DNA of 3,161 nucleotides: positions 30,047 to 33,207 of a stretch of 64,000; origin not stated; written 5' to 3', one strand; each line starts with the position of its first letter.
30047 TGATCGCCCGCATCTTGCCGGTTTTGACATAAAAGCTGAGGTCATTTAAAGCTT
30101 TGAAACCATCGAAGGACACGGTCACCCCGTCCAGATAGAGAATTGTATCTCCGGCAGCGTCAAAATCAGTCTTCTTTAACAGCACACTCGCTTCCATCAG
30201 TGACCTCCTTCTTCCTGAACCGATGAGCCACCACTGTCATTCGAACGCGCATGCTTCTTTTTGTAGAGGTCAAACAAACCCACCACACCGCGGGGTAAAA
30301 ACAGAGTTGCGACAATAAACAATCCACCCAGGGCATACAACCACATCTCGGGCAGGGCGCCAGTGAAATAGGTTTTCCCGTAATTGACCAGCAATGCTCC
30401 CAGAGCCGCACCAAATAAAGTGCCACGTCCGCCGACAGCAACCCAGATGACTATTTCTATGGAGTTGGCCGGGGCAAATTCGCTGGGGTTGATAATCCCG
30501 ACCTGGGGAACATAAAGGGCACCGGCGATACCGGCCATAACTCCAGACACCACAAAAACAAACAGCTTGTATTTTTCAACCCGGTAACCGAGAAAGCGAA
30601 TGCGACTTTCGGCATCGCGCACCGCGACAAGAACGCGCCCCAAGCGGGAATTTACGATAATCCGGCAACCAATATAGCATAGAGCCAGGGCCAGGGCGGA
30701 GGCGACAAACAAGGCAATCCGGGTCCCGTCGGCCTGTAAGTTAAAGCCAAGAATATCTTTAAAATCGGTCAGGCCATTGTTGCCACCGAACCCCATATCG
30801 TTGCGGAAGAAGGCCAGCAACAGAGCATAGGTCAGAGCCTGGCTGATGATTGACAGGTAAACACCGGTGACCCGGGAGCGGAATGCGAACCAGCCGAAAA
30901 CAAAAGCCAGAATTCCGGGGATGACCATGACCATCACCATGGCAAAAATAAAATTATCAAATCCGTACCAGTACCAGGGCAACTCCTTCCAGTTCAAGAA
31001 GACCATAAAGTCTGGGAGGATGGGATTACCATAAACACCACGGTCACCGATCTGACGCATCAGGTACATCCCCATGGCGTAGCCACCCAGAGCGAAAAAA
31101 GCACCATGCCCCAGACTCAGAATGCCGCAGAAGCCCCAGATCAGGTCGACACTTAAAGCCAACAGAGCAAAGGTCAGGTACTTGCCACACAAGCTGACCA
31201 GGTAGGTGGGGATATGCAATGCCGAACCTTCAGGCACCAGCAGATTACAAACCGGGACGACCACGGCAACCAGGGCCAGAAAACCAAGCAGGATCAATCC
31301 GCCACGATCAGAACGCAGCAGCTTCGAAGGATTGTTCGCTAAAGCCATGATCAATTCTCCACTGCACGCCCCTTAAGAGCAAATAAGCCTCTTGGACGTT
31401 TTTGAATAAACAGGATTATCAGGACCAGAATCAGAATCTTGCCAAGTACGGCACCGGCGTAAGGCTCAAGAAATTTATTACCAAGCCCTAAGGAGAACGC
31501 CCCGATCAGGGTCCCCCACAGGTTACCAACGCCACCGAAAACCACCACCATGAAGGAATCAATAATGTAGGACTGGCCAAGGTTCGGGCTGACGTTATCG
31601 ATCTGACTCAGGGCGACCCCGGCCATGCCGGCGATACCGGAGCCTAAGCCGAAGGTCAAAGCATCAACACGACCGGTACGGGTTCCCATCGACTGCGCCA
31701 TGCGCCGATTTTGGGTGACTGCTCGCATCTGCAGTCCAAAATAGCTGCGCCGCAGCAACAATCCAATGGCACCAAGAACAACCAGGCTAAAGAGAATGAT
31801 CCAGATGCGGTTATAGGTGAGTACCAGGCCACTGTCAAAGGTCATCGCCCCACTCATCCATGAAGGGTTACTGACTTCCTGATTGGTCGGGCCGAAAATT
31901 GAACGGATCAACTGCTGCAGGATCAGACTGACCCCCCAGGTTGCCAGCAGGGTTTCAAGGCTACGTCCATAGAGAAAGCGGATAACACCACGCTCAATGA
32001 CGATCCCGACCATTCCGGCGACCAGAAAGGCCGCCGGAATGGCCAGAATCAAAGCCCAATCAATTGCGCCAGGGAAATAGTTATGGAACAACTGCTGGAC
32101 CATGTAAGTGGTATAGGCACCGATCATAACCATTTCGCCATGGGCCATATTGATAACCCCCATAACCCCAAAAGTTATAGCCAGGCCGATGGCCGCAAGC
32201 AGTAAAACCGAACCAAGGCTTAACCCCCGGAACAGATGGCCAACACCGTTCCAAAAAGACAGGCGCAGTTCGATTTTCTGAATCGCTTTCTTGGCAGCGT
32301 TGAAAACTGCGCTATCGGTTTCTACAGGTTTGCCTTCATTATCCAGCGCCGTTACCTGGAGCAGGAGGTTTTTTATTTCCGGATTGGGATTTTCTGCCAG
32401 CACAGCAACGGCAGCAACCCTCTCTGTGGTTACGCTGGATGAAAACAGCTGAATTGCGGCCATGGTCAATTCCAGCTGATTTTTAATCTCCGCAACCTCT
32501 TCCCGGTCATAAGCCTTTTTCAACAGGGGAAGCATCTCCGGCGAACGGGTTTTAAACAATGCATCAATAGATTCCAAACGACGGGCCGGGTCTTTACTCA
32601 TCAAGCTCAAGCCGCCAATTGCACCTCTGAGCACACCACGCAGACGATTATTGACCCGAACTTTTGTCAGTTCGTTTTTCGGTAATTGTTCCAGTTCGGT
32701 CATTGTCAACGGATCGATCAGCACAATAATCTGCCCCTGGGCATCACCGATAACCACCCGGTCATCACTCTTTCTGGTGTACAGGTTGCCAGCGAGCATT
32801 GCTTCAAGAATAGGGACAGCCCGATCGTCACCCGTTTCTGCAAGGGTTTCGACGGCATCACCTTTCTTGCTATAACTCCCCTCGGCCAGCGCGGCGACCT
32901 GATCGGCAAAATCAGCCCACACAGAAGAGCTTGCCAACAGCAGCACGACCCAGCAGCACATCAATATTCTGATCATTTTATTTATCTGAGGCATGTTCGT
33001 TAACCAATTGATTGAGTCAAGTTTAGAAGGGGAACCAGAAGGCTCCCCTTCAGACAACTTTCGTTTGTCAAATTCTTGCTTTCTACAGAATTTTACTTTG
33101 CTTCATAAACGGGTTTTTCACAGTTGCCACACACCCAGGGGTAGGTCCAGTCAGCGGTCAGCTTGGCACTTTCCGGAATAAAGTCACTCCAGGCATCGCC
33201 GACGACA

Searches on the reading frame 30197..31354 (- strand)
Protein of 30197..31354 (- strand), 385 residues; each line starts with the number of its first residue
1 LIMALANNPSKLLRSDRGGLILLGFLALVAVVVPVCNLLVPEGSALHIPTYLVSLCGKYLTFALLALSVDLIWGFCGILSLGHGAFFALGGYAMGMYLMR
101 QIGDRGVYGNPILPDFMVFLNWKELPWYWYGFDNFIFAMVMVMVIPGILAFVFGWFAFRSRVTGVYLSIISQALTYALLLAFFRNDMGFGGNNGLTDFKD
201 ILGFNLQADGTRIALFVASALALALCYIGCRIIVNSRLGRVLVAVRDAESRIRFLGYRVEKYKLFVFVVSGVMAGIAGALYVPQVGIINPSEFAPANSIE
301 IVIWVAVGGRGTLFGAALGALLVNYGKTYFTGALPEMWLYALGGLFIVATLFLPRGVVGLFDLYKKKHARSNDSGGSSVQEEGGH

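Call 45: search_protein_families(library=pfam, proteins=[window:30197-31354:-], max_evalue=0.00001)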
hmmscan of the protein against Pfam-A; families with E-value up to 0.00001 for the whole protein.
window:30197-31354:- (385 aa): 1 family
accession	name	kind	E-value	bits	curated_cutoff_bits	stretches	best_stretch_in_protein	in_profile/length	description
PF02653.21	BPD_transp_2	-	1e-43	149.9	26.8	1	54-349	4-268/269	Branched-chain amino acid transport system / permease component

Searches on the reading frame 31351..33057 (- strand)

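Call 45: search_protein_families(library=pfam, proteins=[window:31351-33057:-], max_evalue=0.00001)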
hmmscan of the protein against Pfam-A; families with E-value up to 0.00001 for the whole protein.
window:31351-33057:- (568 aa): 2 families
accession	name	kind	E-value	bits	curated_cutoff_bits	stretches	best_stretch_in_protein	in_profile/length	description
PF02653.21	BPD_transp_2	-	1.4e-46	159.3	26.8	1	275-550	2-268/269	Branched-chain amino acid transport system / permease component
PF13646.12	HEAT_2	-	1.1e-06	29.2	27.7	0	154-197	42-85/88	HEAT repeats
